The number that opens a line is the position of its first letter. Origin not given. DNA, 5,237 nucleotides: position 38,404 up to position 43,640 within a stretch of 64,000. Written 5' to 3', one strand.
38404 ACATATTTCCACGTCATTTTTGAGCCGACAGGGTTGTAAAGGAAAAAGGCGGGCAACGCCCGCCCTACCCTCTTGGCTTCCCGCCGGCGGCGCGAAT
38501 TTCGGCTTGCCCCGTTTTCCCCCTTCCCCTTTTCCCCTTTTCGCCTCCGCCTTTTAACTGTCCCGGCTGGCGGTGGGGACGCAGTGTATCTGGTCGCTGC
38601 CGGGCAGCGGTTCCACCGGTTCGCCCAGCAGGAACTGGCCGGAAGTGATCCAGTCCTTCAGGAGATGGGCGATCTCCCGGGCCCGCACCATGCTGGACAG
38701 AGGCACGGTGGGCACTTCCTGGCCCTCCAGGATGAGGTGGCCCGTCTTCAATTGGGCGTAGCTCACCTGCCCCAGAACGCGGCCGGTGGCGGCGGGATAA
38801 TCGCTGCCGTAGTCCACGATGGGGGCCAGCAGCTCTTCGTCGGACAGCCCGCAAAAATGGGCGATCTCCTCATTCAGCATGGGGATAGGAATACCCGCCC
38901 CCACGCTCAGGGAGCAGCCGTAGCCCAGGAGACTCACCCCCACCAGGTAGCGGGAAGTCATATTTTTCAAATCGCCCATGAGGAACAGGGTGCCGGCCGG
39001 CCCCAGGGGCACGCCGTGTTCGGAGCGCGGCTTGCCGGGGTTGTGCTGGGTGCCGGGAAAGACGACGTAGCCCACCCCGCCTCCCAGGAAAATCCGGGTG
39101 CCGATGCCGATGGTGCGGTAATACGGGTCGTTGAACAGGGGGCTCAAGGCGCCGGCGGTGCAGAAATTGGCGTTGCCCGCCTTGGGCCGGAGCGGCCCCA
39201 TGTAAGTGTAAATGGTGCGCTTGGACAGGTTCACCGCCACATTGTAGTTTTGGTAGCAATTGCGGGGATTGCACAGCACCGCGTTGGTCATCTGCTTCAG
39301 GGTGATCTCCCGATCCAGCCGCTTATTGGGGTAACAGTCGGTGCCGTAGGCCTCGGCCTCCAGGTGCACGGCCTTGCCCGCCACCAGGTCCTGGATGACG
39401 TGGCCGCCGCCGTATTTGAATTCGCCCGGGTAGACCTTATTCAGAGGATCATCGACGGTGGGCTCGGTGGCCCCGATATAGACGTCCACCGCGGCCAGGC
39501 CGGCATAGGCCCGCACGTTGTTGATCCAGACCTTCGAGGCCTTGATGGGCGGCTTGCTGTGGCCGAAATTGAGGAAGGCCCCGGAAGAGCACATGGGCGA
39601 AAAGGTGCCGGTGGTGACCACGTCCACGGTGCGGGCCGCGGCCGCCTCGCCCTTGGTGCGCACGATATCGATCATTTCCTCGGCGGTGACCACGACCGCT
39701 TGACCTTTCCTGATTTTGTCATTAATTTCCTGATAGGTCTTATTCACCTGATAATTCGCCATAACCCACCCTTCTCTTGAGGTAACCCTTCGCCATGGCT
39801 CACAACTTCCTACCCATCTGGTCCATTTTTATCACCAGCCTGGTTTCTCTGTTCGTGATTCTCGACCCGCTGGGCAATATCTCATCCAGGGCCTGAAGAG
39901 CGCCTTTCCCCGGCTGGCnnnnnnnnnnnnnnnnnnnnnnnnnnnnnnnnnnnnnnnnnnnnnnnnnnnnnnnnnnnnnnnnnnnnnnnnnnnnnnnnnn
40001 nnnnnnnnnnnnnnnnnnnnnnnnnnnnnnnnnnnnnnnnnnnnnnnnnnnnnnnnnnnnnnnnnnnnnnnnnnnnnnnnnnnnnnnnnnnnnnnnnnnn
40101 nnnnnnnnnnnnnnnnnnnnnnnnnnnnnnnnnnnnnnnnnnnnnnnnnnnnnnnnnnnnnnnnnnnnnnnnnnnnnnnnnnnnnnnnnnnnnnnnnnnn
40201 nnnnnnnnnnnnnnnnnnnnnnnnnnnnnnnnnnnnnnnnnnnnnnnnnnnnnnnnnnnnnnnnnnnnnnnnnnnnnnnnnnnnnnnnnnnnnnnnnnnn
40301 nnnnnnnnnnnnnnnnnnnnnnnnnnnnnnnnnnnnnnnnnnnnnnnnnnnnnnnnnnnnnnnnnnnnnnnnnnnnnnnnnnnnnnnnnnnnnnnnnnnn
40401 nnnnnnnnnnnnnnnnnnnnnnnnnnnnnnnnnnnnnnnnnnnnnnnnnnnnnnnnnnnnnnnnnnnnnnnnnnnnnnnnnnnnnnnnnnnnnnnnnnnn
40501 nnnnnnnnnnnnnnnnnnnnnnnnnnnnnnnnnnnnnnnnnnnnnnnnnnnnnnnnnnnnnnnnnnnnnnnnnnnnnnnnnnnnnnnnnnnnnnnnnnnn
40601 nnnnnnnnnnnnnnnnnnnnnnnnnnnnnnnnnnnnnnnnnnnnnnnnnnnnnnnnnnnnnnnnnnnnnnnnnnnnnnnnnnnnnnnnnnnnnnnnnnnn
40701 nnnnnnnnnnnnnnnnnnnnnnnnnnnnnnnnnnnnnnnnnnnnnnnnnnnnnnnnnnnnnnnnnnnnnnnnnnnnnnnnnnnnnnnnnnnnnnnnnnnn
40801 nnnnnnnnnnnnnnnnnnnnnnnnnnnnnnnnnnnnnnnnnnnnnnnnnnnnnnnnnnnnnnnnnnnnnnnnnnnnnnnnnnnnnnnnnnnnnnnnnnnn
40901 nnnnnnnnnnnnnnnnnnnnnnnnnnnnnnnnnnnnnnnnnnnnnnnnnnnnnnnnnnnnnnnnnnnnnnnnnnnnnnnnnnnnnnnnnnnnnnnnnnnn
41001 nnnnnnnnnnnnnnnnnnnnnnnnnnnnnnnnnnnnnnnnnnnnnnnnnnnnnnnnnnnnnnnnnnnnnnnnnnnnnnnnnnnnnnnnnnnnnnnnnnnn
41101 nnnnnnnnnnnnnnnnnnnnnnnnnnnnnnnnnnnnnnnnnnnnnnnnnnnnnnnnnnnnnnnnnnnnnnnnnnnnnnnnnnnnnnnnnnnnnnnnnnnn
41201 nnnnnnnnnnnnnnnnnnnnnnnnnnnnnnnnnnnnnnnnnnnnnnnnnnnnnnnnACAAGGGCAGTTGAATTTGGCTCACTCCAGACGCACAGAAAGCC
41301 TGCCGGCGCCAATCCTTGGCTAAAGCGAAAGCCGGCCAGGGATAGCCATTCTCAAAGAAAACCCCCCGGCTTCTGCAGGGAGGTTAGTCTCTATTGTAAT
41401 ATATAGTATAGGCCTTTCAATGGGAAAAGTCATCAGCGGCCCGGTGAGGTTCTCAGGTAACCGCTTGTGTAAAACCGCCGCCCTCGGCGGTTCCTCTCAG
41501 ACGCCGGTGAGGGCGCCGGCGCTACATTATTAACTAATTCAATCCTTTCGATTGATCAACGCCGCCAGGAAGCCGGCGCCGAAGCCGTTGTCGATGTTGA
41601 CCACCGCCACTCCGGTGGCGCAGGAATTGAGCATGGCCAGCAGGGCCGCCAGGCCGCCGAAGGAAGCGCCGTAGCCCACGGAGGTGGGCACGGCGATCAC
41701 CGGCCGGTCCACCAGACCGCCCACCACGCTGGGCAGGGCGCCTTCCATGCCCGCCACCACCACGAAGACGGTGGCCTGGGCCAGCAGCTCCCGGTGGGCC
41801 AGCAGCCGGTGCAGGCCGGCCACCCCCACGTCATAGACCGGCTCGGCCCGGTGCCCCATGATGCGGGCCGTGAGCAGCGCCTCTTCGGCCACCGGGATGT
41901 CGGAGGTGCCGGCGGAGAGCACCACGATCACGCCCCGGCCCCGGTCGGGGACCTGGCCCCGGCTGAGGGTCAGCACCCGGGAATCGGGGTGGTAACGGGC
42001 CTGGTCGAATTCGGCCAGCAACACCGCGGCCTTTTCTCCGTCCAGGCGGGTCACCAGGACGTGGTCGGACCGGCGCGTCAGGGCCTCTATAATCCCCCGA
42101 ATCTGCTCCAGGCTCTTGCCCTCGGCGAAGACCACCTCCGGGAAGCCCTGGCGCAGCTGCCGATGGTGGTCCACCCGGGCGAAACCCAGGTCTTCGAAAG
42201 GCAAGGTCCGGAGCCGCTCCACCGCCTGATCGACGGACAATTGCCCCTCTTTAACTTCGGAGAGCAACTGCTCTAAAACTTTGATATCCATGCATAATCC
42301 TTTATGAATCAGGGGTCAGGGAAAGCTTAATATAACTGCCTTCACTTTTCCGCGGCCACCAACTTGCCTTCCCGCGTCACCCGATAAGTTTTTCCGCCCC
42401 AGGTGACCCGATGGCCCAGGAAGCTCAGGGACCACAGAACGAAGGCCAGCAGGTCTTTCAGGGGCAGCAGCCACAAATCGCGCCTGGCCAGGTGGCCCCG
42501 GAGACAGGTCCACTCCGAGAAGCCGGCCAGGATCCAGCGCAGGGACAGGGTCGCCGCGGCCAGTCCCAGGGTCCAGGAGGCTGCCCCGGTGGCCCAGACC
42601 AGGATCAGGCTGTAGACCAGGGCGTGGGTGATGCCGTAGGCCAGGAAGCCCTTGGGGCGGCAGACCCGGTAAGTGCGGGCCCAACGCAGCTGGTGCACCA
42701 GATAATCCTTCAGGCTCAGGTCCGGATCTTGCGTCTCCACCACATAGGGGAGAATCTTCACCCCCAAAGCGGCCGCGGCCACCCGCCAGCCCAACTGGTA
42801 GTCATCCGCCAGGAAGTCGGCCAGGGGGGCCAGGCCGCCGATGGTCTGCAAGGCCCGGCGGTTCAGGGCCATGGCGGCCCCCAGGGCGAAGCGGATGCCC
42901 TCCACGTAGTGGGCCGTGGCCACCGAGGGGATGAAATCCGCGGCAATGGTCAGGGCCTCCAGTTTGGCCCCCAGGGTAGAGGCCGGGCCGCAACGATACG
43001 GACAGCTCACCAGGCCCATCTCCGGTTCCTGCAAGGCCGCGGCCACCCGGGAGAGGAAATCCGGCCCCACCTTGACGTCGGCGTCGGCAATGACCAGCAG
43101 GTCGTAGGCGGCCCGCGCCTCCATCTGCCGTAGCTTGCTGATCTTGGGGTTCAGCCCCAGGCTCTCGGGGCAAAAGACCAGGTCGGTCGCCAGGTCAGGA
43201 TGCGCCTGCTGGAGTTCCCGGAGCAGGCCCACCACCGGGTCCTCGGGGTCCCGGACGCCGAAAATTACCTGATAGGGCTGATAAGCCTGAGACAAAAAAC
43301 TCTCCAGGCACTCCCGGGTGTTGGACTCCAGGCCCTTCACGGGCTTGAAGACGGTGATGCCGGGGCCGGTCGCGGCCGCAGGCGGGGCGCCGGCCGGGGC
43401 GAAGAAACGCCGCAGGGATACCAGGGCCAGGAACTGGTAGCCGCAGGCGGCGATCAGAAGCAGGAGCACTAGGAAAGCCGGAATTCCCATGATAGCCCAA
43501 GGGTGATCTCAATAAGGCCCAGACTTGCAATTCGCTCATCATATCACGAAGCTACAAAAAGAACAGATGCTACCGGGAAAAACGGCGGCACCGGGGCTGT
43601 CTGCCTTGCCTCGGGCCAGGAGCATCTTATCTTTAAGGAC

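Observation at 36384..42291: Cluster of sulfur-insertion and pincer-cofactor-type genes with a B12-radical SAM enzyme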

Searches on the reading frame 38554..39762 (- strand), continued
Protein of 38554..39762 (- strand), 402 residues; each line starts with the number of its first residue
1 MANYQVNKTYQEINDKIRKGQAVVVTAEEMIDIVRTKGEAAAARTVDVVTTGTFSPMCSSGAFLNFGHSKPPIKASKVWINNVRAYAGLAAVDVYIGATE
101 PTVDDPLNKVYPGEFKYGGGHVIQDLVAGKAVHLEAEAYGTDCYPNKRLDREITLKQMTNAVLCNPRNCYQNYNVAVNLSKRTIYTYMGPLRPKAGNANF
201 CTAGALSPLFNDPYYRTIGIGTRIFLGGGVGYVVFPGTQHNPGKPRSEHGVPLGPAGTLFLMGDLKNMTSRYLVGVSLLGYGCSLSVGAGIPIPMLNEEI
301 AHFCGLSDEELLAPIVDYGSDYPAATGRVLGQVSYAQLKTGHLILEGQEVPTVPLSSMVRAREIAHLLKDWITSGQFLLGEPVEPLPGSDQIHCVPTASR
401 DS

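Call 47: find_related_loci(query=A2, collection=metagenome_contigs, flank=8000)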
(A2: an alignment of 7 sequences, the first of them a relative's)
Query A2 (269 aa) in metagenome_contigs; peptide patterns used: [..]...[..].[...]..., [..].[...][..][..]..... (x = any residue, [..] = any of these).
600 stretches matched a pattern (row limit reached: there are more); 550 encode a relative of the query (tblastn E <= 1e-3); the best 80 are kept; 80 distinct loci.
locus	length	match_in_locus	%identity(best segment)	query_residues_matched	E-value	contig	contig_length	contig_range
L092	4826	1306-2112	97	1-269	0e+0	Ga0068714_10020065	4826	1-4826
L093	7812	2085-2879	93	1-265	2e-169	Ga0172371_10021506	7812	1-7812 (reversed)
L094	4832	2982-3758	49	1-260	3e-77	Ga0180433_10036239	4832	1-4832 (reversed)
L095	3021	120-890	47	4-260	8e-77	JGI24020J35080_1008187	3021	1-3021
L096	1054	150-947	44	4-266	2e-76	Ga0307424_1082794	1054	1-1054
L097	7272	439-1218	45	1-260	5e-71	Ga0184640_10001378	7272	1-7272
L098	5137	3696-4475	44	1-260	1e-70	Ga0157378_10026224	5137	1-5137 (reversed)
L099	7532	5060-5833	46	8-269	4e-70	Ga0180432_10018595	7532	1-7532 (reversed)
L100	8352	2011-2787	44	2-260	4e-70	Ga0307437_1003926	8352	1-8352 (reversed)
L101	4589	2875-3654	42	1-260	6e-70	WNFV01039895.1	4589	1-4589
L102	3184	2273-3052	44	1-260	5e-70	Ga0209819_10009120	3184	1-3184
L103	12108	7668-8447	42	1-260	2e-69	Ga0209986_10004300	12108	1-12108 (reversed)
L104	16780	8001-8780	44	1-260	2e-69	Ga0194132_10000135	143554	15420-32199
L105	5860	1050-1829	43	1-260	2e-69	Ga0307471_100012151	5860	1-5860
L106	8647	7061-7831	44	1-257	2e-69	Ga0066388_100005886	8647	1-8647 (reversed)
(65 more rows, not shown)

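Call 58: search_protein_families(library=pfam, proteins=[L071:7265-7876:+, L070:9339-9998:+, L070:7271-7867:+, L008:9318-9968:-], max_evalue=0.001)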
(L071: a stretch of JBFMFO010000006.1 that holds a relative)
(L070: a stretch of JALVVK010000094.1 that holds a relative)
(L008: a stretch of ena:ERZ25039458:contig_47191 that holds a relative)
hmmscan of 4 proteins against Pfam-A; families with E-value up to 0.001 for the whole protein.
L071:7265-7876:+ (203 aa): 1 family
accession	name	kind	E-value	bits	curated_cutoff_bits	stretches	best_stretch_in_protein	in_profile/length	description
PF00571.33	CBS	-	4.1e-28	97.9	24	2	3-56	1-52/57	CBS domain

L070:9339-9998:+ (219 aa): 1 family
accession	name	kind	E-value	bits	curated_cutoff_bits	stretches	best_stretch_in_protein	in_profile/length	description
PF00571.33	CBS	-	6.2e-33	113.3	24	2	85-139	1-56/57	CBS domain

L070:7271-7867:+ (198 aa): 1 family
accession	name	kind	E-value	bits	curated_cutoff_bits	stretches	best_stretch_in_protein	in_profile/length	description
PF20362.3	DUF6657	-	8.7e-05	23.1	27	1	68-188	14-133/142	Family of unknown function (DUF6657)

L008:9318-9968:- (216 aa): 1 family
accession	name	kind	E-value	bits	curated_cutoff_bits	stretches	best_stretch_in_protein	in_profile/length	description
PF01914.23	MarC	-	3.8e-55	186.9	23.9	1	9-211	1-203/203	MarC family integral membrane protein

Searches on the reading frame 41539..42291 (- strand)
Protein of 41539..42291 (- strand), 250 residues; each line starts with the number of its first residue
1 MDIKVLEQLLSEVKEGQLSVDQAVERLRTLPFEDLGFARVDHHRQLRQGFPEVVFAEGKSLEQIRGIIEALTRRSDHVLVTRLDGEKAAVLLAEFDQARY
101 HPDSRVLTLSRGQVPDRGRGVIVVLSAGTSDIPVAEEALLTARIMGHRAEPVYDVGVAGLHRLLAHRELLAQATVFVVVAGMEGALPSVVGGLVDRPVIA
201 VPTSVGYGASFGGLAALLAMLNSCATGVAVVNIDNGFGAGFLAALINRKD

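Call 6: search_protein_families(library=pfam, proteins=[window:41539-42291:-], max_evalue=0.01)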
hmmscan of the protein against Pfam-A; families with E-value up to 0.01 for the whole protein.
window:41539-42291:- (250 aa): 1 family
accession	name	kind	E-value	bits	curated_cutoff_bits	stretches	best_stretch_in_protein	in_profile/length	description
PF00731.26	AIRC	-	1.6e-13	50.9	30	1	122-246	2-126/148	AIR carboxylase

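Call 7: search_protein_families(library=ncbifam, proteins=[window:41539-42291:-], max_evalue=0.001)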
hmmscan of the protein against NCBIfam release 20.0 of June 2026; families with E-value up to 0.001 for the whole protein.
window:41539-42291:- (250 aa): 2 families
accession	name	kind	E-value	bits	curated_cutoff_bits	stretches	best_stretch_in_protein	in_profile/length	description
NF033503.1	LarB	equivalog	2.1e-89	298.8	175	1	40-248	1-208/209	nickel pincer cofactor biosynthesis protein LarB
TIGR01162.1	purE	equivalog_domain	1.6e-07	30.9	149.6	1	124-245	3-124/156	5-(carboxyamino)imidazole ribonucleotide mutase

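Call 32: find_homologous_proteins(query=window:41539-42291:-, max_evalue=1e-20)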
Query window:41539-42291:- (250 aa): 8000 proteins with E <= 1e-20 among 8000 candidates; the best 120 are listed.
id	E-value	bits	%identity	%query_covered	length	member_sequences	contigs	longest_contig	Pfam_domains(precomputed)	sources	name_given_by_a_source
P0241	8.3e-146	502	94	100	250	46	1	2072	PF00731.27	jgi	jgi:NCAIR mutase (PurE)-related protein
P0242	3.3e-141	487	90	100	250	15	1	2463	PF00731.27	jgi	-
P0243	1.0e-140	485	90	100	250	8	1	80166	PF00731.27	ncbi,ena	-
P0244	1.1e-140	485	90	100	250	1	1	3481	PF00731.27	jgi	jgi:pyridinium-3,5-biscarboxylic acid mononucleotide synthase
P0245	4.2e-140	483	90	100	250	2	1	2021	PF00731.27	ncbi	-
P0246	1.3e-139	481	90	100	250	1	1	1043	PF00731.27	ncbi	-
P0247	1.4e-139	481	90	100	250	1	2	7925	PF00731.27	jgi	-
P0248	6.2e-139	479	90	100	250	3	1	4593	PF00731.27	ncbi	-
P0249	1.2e-138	478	88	100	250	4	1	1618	PF00731.27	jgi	jgi:NCAIR mutase (PurE)-related protein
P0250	1.5e-138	478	90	100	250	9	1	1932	PF00731.27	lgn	-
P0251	5.0e-138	476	90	100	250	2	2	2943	PF00731.27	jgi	jgi:hypothetical protein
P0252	3.3e-137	473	90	100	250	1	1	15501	PF00731.27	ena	-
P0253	5.4e-137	473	89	100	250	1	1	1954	PF00731.27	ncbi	ncbi:MAG TPA: nickel pincer cofactor biosynthesis protein LarB [Desulfobaccales bacterium]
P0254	4.7e-136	470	87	100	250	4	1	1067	PF00731.27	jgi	jgi:NCAIR mutase (PurE)-related protein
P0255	3.0e-132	457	85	100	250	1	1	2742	PF00731.27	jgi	jgi:NCAIR mutase (PurE)-related protein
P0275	3.5e-129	447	84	100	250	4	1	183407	PF00731.27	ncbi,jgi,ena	jgi:NCAIR mutase (PurE)-related protein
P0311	1.5e-124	432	80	100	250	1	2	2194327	PF00731.27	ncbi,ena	ncbi:MAG: nickel pincer cofactor biosynthesis protein LarB [Desulfobaccales bacterium]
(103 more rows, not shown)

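Call 33: find_encoding_contigs(protein=P0243, flank=8000, max_places=1)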
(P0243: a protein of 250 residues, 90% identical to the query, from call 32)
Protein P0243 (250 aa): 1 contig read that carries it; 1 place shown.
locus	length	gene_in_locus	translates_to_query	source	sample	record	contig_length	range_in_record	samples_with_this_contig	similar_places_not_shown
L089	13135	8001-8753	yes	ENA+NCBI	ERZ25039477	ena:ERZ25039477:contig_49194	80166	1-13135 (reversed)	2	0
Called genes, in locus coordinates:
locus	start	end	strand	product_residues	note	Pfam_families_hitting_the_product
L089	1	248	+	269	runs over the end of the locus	PF25084:LbH_EIF2B (faint), PF25087:GMPPB_C (faint), PF00132:Hexapep (weak), PF13720:Acetyltransf_11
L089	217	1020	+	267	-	PF17930:LpxI_N, PF06230:LpxI_C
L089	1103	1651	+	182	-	-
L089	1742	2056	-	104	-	PF13560:HTH_31 (weak), PF01381:HTH_3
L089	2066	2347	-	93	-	PF05015:HigB-like_toxin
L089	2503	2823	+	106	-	PF15723:MqsR_toxin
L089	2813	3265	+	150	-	PF15731:MqsA_antitoxin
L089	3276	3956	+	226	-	PF02308:MgtC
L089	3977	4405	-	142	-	PF07811:TadE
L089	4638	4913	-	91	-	-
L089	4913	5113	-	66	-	-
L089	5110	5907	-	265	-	PF00768:Peptidase_S11, PF13354:Beta-lactamase2, PF00905:Transpeptidase (faint)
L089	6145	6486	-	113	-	PF00085:Thioredoxin (weak), PF03190:Thioredox_DsbH, PF13899:Thioredoxin_7, PF13098:Thioredoxin_2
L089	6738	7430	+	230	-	PF13506:Glyco_transf_21, PF00535:Glycos_transf_2 (weak), PF13641:Glyco_tranf_2_3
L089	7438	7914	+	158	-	PF13506:Glyco_transf_21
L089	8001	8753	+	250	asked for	PF00731:AIRC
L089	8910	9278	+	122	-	-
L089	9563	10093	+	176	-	-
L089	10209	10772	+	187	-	PF03306:AAL_decarboxy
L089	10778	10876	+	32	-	-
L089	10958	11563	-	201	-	PF08239:SH3_3 (weak), PF18348:SH3_16 (faint), PF08239:SH3_3 (weak)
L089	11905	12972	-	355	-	PF04015:DUF362, PF12837:Fer4_6 (faint), PF13237:Fer4_10, PF00037:Fer4 (weak)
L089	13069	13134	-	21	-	?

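Call 34: find_encoding_contigs(protein=P0275, flank=8000, max_places=1)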
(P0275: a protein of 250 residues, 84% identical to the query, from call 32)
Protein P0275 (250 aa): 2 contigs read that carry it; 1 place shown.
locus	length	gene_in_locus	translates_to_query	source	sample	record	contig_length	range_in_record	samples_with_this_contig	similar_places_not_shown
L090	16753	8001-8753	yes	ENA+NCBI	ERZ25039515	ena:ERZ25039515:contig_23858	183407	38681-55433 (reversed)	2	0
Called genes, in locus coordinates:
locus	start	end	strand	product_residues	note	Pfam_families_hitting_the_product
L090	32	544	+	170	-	PF03938:OmpH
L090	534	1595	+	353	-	PF04613:LpxD, PF25084:LbH_EIF2B (faint), PF25087:GMPPB_C (weak), PF00132:Hexapep (weak), PF14602:Hexapep_2 (faint), PF00132:Hexapep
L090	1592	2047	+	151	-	PF07977:FabA, PF22818:ApeI-like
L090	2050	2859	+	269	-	PF25084:LbH_EIF2B (faint), PF25087:GMPPB_C (faint), PF00132:Hexapep (weak), PF13720:Acetyltransf_11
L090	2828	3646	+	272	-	PF17930:LpxI_N, PF06230:LpxI_C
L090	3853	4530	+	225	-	PF02308:MgtC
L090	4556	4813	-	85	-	-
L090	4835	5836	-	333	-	PF00768:Peptidase_S11, PF13354:Beta-lactamase2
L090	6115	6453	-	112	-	PF03190:Thioredox_DsbH (weak), PF13899:Thioredoxin_7, PF13098:Thioredoxin_2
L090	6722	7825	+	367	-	PF13506:Glyco_transf_21, PF13641:Glyco_tranf_2_3, PF13632:Glyco_trans_2_3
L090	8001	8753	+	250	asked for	PF00731:AIRC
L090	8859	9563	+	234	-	PF02525:Flavodoxin_2, PF03358:FMN_red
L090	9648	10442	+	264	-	PF03306:AAL_decarboxy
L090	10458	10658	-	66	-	-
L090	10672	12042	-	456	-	PF02518:HATPase_c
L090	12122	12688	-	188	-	PF05683:Fumerase_C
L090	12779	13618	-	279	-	PF05681:Fumerase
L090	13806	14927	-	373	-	PF00905:Transpeptidase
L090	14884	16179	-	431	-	PF00912:Transgly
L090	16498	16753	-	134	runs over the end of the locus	-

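Call 35: find_encoding_contigs(protein=P0311, flank=8000, max_places=1)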
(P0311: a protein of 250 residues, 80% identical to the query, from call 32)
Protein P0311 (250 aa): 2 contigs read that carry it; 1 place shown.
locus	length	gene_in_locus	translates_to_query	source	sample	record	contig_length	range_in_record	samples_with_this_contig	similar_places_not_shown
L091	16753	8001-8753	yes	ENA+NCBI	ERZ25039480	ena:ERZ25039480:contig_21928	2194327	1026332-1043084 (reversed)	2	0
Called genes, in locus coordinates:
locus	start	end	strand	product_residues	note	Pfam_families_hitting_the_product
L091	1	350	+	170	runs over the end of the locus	PF03938:OmpH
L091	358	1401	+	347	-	PF04613:LpxD, PF14602:Hexapep_2 (faint), PF25084:LbH_EIF2B (weak), PF00132:Hexapep, PF25087:GMPPB_C (faint), PF00132:Hexapep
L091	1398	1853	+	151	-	PF22817:ApeP-like, PF07977:FabA, PF22818:ApeI-like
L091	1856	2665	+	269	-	PF25087:GMPPB_C (faint), PF00132:Hexapep, PF25084:LbH_EIF2B (faint), PF00132:Hexapep (weak), PF13720:Acetyltransf_11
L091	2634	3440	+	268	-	PF17930:LpxI_N, PF06230:LpxI_C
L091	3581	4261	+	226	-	PF02308:MgtC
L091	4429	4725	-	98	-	-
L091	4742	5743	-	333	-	PF00768:Peptidase_S11, PF13354:Beta-lactamase2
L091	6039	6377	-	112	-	PF03190:Thioredox_DsbH, PF00085:Thioredoxin (weak), PF13899:Thioredoxin_7, PF13098:Thioredoxin_2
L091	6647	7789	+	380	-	PF13506:Glyco_transf_21, PF13641:Glyco_tranf_2_3, PF13632:Glyco_trans_2_3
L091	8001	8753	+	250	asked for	PF00731:AIRC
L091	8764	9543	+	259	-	PF03306:AAL_decarboxy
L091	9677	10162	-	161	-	PF00582:Usp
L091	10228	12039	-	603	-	PF02554:CstA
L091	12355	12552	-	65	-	-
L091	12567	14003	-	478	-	PF02518:HATPase_c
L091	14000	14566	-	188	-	PF05683:Fumerase_C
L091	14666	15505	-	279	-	PF05681:Fumerase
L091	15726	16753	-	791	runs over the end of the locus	PF00912:Transgly, PF00905:Transpeptidase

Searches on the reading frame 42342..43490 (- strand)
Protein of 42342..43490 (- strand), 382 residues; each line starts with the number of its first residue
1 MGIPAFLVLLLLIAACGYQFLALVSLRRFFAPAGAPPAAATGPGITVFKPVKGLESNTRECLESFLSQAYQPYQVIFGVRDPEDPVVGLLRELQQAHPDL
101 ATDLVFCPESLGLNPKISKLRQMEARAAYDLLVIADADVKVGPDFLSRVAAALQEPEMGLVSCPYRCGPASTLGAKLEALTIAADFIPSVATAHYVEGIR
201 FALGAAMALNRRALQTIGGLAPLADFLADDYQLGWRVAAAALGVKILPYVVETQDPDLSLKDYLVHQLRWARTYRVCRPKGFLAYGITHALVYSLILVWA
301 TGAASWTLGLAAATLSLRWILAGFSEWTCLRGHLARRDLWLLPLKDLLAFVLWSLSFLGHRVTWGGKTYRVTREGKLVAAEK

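Call 6: search_protein_families(library=pfam, proteins=[window:42342-43490:-], max_evalue=0.01)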
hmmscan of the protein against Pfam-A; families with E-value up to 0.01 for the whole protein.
window:42342-43490:- (382 aa): 4 families
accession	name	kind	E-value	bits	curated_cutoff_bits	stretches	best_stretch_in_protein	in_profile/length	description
PF13506.12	Glyco_transf_21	-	2.1e-44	151.5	21.7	1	103-272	5-174/174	Glycosyl transferase family 21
PF13641.12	Glyco_tranf_2_3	-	2.6e-22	80.4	27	1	56-273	14-230/230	Glycosyltransferase like family 2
PF13632.12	Glyco_trans_2_3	-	7.8e-17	62.2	27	1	133-320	3-197/198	Glycosyl transferase family group 2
PF00535.33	Glycos_transf_2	-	2.7e-06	27.9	23.3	1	53-177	8-128/168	Glycosyl transferase family 2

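Call 7: search_protein_families(library=ncbifam, proteins=[window:42342-43490:-], max_evalue=0.001)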
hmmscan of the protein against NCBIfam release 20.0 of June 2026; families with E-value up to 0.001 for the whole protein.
window:42342-43490:- (382 aa): 5 families
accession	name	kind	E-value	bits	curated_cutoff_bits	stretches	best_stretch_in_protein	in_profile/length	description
TIGR03472.1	HpnI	equivalog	3.4e-102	342.1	310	1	5-378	5-371/373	bacteriohopanetetrol glucosamine biosynthesis glycosyltransferase HpnI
TIGR03937.1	PgaC_IcaA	equivalog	8.8e-08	31.5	422.3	1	4-272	9-268/407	poly-beta-1,6-N-acetyl-D-glucosamine synthase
TIGR03965.1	mycofact_glyco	equivalog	2.9e-06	26.4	280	1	121-272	146-298/467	mycofactocin biosynthesis glycosyltransferase MftF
TIGR03469.1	HpnB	hypoth_equivalog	3.8e-06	26.2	379.25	1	41-275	42-279/386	hopene-associated glycosyltransferase HpnB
TIGR04242.1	nodulat_NodC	equivalog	4.2e-05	22.7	550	0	44-161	49-164/395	chitooligosaccharide synthase NodC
